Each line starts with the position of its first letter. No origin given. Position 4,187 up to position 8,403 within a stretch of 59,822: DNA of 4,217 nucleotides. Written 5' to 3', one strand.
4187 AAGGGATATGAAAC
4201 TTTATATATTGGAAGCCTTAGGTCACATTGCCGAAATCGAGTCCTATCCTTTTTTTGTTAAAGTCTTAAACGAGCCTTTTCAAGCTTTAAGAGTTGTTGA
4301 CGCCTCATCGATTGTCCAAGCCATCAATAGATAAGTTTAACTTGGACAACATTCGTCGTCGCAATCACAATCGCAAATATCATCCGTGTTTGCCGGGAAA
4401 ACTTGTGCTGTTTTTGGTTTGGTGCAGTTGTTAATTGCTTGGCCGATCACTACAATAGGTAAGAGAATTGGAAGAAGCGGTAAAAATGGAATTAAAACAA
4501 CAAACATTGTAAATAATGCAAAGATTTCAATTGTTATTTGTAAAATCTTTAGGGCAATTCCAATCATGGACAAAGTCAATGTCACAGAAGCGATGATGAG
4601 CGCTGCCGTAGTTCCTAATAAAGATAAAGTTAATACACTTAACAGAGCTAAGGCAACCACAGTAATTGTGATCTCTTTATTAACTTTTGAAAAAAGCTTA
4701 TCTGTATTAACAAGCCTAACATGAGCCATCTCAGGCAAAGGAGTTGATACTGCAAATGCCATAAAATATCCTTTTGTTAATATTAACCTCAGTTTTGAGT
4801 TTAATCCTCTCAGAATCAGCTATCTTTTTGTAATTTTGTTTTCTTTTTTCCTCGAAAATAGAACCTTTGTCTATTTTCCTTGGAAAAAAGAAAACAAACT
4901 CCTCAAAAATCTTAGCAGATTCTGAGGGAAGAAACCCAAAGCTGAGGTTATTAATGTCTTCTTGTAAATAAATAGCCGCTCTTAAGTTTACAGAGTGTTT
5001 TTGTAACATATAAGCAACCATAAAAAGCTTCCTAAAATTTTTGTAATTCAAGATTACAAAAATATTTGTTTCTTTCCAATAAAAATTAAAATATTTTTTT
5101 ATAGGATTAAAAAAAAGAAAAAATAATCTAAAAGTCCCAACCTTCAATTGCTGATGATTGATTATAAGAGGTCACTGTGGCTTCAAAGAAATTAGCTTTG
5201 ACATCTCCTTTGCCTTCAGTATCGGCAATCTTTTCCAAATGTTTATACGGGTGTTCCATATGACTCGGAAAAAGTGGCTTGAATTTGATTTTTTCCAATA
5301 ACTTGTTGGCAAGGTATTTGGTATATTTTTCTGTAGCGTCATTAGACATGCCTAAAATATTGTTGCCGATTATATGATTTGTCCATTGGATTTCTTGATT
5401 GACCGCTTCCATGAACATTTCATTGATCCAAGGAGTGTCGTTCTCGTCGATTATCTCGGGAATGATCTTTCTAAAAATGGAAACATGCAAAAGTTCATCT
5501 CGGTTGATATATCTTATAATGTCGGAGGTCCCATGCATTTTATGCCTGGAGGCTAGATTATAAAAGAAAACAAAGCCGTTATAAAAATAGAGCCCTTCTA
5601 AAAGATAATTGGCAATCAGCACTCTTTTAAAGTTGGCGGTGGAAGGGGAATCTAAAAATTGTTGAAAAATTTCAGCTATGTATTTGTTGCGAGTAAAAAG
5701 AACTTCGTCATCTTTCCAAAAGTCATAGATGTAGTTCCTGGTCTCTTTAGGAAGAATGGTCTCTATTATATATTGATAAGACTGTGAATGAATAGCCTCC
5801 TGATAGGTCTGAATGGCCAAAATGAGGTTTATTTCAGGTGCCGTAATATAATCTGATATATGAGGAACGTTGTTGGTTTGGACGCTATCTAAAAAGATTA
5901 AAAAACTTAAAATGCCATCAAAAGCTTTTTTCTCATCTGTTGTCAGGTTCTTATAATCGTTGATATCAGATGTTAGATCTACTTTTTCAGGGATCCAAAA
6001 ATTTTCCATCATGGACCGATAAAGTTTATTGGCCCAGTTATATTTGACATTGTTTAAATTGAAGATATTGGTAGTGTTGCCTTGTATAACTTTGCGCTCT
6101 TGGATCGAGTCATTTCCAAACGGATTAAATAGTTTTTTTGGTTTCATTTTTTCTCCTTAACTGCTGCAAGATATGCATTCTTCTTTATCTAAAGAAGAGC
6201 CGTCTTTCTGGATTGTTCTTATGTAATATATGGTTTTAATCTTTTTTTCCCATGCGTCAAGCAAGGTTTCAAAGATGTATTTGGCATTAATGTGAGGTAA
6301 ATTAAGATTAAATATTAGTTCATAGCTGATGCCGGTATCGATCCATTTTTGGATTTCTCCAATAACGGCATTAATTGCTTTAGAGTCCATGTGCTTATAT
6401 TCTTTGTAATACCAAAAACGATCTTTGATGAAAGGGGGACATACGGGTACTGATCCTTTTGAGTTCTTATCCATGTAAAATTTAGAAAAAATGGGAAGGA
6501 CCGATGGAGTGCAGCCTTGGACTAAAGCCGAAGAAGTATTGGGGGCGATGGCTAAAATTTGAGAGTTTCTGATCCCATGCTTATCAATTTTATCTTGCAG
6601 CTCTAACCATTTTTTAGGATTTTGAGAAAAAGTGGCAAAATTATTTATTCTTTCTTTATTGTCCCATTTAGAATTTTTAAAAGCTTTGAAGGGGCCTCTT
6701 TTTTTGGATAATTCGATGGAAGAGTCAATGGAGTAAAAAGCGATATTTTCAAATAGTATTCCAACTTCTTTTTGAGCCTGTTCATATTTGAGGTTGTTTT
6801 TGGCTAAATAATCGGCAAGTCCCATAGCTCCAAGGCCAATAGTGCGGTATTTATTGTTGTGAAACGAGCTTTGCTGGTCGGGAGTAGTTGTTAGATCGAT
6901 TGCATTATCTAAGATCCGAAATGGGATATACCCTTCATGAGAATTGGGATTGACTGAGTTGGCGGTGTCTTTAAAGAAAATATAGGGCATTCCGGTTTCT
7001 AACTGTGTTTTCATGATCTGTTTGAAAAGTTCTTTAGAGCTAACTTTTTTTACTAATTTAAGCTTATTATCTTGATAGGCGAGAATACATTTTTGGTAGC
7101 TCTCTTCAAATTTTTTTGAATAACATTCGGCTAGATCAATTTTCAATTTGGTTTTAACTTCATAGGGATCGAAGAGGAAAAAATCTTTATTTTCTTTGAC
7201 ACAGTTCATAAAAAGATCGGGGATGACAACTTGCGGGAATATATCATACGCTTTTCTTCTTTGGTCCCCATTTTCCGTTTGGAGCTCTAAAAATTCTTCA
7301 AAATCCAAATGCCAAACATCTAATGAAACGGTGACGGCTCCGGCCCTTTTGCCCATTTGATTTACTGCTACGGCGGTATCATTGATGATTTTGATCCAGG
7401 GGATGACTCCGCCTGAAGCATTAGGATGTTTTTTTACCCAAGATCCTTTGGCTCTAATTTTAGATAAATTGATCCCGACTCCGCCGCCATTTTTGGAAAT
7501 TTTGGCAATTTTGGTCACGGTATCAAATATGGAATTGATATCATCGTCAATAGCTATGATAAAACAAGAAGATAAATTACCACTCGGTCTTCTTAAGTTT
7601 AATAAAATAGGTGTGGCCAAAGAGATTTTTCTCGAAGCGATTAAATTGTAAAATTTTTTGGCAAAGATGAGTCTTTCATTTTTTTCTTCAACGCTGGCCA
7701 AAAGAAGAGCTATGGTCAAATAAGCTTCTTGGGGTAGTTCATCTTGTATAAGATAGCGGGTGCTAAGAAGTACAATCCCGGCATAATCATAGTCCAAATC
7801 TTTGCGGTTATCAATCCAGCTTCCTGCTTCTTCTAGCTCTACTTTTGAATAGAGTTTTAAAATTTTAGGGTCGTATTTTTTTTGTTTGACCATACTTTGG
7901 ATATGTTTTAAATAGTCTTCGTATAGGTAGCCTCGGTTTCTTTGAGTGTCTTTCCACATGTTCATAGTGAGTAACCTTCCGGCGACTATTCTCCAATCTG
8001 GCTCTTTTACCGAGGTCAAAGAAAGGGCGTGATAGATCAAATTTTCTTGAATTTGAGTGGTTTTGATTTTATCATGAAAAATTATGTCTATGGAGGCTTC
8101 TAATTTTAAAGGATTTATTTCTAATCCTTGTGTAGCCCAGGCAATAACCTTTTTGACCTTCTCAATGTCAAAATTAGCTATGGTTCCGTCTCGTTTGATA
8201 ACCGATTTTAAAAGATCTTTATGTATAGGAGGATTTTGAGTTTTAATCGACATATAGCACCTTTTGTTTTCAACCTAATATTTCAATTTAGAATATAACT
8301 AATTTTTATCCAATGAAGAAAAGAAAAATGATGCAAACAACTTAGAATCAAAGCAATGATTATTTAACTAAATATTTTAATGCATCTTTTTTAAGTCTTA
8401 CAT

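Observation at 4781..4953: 173-bp palindromic MITE-like element present twice in the window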

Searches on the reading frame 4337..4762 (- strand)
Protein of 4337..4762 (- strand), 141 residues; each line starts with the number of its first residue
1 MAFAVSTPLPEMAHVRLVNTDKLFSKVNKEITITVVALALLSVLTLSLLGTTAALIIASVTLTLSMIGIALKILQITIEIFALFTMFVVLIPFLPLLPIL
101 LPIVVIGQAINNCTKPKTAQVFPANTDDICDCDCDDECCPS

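Call 56: search_protein_families(library=ncbifam, proteins=[window:4337-4762:-], max_evalue=0.00001)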
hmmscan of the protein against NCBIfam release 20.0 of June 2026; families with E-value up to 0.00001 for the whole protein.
window:4337-4762:- (141 aa): 0 families
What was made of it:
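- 4337..4762 (-): 141-aa hydrophobic ORF downstream of copy A. Its ATG is 18 nt from the duplication, and its own AGGA Shine-Dalgarno lies between the two. No NCBIfam match (call 56).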

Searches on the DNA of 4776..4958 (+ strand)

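Call 34: search_dna_similar(query=window:4776-4958:+, collection=plasmids, mode=distant, max_evalue=0.01)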
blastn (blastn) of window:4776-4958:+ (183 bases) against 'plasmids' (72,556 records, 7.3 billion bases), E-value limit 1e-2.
No match.
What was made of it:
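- Tried and rejected: Plasmid collection blastn with the element gave no match (call 34).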

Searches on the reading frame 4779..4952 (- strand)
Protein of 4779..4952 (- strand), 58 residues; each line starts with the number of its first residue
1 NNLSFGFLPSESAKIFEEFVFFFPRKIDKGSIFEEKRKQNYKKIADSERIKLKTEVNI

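Call 27: find_homologous_proteins(query=window:4779-4952:-, max_evalue=0.01)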
Query seq(58 aa) (58 aa): 1 proteins with E <= 0.01 among 2 candidates.
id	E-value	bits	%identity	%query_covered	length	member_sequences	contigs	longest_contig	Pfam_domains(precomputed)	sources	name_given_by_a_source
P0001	2.2e-8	51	58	98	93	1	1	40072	-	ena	-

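Call 29: find_encoding_contigs(protein=P0001, flank=10000)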
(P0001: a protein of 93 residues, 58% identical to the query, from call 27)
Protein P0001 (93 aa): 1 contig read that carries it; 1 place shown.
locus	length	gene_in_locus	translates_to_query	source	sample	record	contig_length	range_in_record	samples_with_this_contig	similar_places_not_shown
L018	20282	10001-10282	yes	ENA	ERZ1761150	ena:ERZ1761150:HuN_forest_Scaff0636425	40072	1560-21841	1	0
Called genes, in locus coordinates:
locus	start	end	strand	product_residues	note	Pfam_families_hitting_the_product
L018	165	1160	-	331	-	-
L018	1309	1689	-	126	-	-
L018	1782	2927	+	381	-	-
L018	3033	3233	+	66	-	-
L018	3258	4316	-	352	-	-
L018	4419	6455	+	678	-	-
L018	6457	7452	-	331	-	PF00490:ALAD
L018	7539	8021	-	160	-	PF04073:tRNA_edit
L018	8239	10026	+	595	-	PF02463:SMC_N (faint), PF13555:AAA_29 (faint), PF00004:AAA (faint), PF00005:ABC_tran, PF05729:NACHT (faint), PF13175:AAA_15 (faint), PF00005:ABC_tran, PF16326:ABC_tran_CTD, +3 more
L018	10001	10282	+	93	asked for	-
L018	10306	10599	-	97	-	PF02201:SWIB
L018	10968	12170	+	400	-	PF07690:MFS_1, PF00083:Sugar_tr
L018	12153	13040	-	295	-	PF00578:AhpC-TSA (faint)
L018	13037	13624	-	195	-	-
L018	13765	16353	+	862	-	-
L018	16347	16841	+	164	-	-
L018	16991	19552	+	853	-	-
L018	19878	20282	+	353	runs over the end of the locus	PF01209:Ubie_methyltran, PF02353:CMAS, PF03141:Methyltransf_29, PF13489:Methyltransf_23, PF13847:Methyltransf_31, PF08241:Methyltransf_11, PF08242:Methyltransf_12, PF13649:Methyltransf_25, +1 more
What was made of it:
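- Only one database protein matches the element's translation, and it is an ORF called across another copy (calls 27, 29).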

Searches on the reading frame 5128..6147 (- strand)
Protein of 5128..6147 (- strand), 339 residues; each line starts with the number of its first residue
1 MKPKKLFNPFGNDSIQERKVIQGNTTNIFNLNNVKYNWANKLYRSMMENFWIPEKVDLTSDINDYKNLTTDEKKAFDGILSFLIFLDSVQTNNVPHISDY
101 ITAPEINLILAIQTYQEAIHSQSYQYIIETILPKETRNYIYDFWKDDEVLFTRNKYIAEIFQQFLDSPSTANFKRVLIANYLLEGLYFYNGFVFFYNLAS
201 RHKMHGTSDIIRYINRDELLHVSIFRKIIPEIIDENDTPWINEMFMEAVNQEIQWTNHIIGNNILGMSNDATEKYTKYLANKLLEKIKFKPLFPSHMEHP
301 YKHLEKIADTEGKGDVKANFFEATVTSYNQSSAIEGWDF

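Call 14: find_encoding_contigs(protein=window:5128-6147:-, flank=10000, max_places=6)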
Protein window:5128-6147:- (339 aa): no gene with exactly this product is on record in the collection.

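Call 70: search_protein_families(library=ncbifam, proteins=[window:5128-6147:-], max_evalue=0.00001)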
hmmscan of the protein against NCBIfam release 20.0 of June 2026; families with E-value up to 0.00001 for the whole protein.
window:5128-6147:- (339 aa): 17 families
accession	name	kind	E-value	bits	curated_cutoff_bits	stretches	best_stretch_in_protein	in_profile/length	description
NF007184.0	PRK09614.1-3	equivalog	5.3e-121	404.2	310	1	1-333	5-341/346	ribonucleotide-diphosphate reductase subunit beta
NF005550.0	PRK07209.1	equivalog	3.5e-50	171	309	1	15-337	50-382/383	ribonucleotide-diphosphate reductase subunit beta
NF007186.0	PRK09614.1-5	equivalog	2.1e-47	161.8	237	1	28-338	11-319/328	ribonucleotide-diphosphate reductase subunit beta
TIGR04171.1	RNR_1b_NrdF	exception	9.9e-35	120.3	355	1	30-299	5-275/316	class 1b ribonucleoside-diphosphate reductase subunit beta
NF007183.0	PRK09614.1-2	subfamily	2e-31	109.2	320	1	29-297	9-283/327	ribonucleotide-diphosphate reductase subunit beta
NF006576.0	PRK09101.1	equivalog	5.3e-31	107.8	346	2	7-167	6-164/376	class Ia ribonucleoside-diphosphate reductase subunit beta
NF007182.0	PRK09614.1-1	subfamily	5.4e-31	107.9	471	1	26-335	11-316/324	ribonucleotide-diphosphate reductase subunit beta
NF010572.0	PRK13965.1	subfamily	1.8e-29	102.9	486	1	28-329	26-323/337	class 1b ribonucleoside-diphosphate reductase subunit beta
NF010573.0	PRK13966.1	equivalog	1.2e-25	90.1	661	1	28-334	13-315/324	ribonucleotide-diphosphate reductase subunit beta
NF007185.0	PRK09614.1-4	equivalog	3.3e-22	79.1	525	1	28-297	7-274/320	ribonucleotide-diphosphate reductase subunit beta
NF010574.0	PRK13967.1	equivalog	2.6e-21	76.1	687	1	37-328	20-307/322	ribonucleotide-diphosphate reductase subunit beta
NF009398.0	PRK12759.1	equivalog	3.5e-13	49.4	649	1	31-338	100-405/410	bifunctional gluaredoxin/ribonucleoside-diphosphate reductase subunit beta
NF006199.0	PRK08326.1-2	equivalog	6.2e-09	35.3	286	1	39-287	31-287/324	R2-like ligand-binding oxidase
NF006200.0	PRK08326.1-3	equivalog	1e-08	34.8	194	1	37-260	30-258/321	R2-like ligand-binding oxidase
NF006198.0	PRK08326.1-1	subfamily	2e-08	33.8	274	1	34-253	19-244/308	R2-like ligand-binding oxidase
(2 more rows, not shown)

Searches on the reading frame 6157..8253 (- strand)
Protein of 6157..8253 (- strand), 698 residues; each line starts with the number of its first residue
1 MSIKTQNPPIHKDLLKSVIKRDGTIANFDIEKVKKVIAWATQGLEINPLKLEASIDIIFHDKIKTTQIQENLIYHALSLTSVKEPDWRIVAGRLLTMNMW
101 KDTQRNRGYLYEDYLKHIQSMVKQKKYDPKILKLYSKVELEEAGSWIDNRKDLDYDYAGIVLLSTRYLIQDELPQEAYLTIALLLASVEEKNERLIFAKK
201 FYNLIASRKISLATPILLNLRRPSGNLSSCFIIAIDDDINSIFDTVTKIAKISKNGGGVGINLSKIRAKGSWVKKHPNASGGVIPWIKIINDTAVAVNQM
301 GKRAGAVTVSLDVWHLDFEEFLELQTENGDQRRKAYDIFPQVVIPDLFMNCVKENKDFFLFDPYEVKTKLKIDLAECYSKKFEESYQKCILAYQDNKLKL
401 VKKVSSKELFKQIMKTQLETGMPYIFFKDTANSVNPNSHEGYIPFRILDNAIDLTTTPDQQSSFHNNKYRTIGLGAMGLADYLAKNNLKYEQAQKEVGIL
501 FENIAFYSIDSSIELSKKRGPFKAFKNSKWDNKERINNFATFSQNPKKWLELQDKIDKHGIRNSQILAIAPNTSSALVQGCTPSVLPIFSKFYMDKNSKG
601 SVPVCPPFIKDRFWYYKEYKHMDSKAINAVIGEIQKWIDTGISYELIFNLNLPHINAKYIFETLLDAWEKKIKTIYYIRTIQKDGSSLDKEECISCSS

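Call 70: search_protein_families(library=ncbifam, proteins=[window:6157-8253:-], max_evalue=0.00001)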
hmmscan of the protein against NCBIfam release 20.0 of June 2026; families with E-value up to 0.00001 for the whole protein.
window:6157-8253:- (698 aa): 20 families
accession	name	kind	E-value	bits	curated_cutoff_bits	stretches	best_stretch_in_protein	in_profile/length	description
NF005483.0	PRK07088.1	equivalog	3.6e-175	584.2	1214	2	20-443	7-452/764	ribonucleoside-diphosphate reductase subunit alpha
NF006665.0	PRK09209.1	equivalog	4.9e-169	564.1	1057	2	27-443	21-451/761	ribonucleoside-diphosphate reductase subunit alpha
NF009028.0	PRK12364.1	equivalog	2.3e-146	489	1377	2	51-443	131-527/842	ribonucleoside-diphosphate reductase subunit alpha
TIGR02506.1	NrdE_NrdA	equivalog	2.2e-143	478.9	341.05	2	157-443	1-288/616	ribonucleoside-diphosphate reductase subunit alpha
NF006279.0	PRK08447.1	equivalog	1.6e-141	473.3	1082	2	17-443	3-420/789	ribonucleoside-diphosphate reductase subunit alpha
NF005544.0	PRK07207.1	equivalog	3.5e-107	359.4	965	2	17-443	150-582/965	ribonucleoside-diphosphate reductase subunit alpha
NF009029.0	PRK12365.1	equivalog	2.1e-94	317.3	1350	2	16-442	236-664/1046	ribonucleoside-diphosphate reductase subunit alpha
NF005101.0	PRK06539.1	equivalog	1.1e-92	311.5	988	2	17-443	4-435/822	ribonucleoside-diphosphate reductase subunit alpha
NF006578.0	PRK09103.1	equivalog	6.2e-92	308.9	813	2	17-436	6-425/761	class 1a ribonucleoside-diphosphate reductase subunit alpha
TIGR04170.1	RNR_1b_NrdE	exception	1e-90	305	750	2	108-443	39-368/698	class 1b ribonucleoside-diphosphate reductase subunit alpha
TIGR02504.1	NrdJ_Z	equivalog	8.1e-73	246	399.95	2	175-438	23-267/606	adenosylcobalamin-dependent ribonucleoside-diphosphate reductase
NF006577.0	PRK09102.1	equivalog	2.9e-69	233.9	620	2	150-388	20-251/604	ribonucleoside-diphosphate reductase subunit alpha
NF006417.0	PRK08665.1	equivalog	7.5e-56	189.8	961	2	163-443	20-274/759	vitamin B12-dependent ribonucleotide reductase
TIGR02510.1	NrdE-prime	equivalog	2.5e-43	148.4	602.25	2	160-333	23-192/560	ribonucleoside-diphosphate reductase subunit alpha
NF005010.0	PRK06406.1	subfamily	1.4e-37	129.4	1125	2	185-374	206-393/771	vitamin B12-dependent ribonucleotide reductase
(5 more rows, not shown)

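Call 82: search_solved_structures(query=window:6157-8253:-, max_evalue=1e-30, show_alignments=1)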
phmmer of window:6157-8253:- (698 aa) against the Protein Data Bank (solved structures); distinct sequences matched with E-value up to 1e-30: 26.
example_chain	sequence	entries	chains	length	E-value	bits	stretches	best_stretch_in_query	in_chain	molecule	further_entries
7agj_A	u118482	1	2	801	9.7e-144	483.5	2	17-369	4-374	Ribonucleoside-diphosphate reductase subunit alpha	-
5im3_A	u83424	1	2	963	8e-88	298.7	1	18-461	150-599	Ribonucleoside-diphosphate reductase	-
5d1y_A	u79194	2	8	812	1.9e-72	247.9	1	17-446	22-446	Ribonucleoside-diphosphate reductase large subunit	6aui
3hnc_A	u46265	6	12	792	2.5e-72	247.5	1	18-446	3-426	Ribonucleoside-diphosphate reductase large subunit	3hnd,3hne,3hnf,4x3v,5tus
7mdi_A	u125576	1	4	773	3.1e-71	243.9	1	17-436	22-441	Ribonucleoside-diphosphate reductase subunit alpha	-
2xay_A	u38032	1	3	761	8.5e-70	239.1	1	18-487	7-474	RIBONUCLEOSIDE-DIPHOSPHATE REDUCTASE 1 SUBUNIT ALPHA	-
6r1r_A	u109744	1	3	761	9.2e-70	239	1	18-476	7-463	RIBONUCLEOTIDE REDUCTASE R1 PROTEIN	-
5r1r_A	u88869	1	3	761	1.4e-69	238.5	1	18-479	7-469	RIBONUCLEOTIDE REDUCTASE R1 PROTEIN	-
2xaz_A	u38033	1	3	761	1.4e-69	238.5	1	18-470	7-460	RIBONUCLEOSIDE-DIPHOSPHATE REDUCTASE 1 SUBUNIT ALPHA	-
4r1r_A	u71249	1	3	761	1.4e-69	238.5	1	18-454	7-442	RIBONUCLEOTIDE REDUCTASE R1 PROTEIN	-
2r1r_A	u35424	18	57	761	1.9e-69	238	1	18-454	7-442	RIBONUCLEOTIDE REDUCTASE R1 PROTEIN | RIBONUCLEOSIDE-DIPHOSPHATE REDUCTASE 1 SUBUNIT ALPHA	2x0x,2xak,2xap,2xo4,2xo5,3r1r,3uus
8vhu_A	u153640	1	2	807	1.9e-69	238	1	18-454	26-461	Fusion protein of Ribonucleoside-diphosphate reductase 1 subunits alpha and beta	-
7r1r_A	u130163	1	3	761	2.3e-69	237.7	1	18-451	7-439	RIBONUCLEOTIDE REDUCTASE R1 PROTEIN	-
1rlr_A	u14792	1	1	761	4.2e-69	236.8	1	18-454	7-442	RIBONUCLEOTIDE REDUCTASE PROTEIN R1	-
2xaw_A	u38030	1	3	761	6.4e-69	236.2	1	18-454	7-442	RIBONUCLEOSIDE-DIPHOSPHATE REDUCTASE 1 SUBUNIT ALPHA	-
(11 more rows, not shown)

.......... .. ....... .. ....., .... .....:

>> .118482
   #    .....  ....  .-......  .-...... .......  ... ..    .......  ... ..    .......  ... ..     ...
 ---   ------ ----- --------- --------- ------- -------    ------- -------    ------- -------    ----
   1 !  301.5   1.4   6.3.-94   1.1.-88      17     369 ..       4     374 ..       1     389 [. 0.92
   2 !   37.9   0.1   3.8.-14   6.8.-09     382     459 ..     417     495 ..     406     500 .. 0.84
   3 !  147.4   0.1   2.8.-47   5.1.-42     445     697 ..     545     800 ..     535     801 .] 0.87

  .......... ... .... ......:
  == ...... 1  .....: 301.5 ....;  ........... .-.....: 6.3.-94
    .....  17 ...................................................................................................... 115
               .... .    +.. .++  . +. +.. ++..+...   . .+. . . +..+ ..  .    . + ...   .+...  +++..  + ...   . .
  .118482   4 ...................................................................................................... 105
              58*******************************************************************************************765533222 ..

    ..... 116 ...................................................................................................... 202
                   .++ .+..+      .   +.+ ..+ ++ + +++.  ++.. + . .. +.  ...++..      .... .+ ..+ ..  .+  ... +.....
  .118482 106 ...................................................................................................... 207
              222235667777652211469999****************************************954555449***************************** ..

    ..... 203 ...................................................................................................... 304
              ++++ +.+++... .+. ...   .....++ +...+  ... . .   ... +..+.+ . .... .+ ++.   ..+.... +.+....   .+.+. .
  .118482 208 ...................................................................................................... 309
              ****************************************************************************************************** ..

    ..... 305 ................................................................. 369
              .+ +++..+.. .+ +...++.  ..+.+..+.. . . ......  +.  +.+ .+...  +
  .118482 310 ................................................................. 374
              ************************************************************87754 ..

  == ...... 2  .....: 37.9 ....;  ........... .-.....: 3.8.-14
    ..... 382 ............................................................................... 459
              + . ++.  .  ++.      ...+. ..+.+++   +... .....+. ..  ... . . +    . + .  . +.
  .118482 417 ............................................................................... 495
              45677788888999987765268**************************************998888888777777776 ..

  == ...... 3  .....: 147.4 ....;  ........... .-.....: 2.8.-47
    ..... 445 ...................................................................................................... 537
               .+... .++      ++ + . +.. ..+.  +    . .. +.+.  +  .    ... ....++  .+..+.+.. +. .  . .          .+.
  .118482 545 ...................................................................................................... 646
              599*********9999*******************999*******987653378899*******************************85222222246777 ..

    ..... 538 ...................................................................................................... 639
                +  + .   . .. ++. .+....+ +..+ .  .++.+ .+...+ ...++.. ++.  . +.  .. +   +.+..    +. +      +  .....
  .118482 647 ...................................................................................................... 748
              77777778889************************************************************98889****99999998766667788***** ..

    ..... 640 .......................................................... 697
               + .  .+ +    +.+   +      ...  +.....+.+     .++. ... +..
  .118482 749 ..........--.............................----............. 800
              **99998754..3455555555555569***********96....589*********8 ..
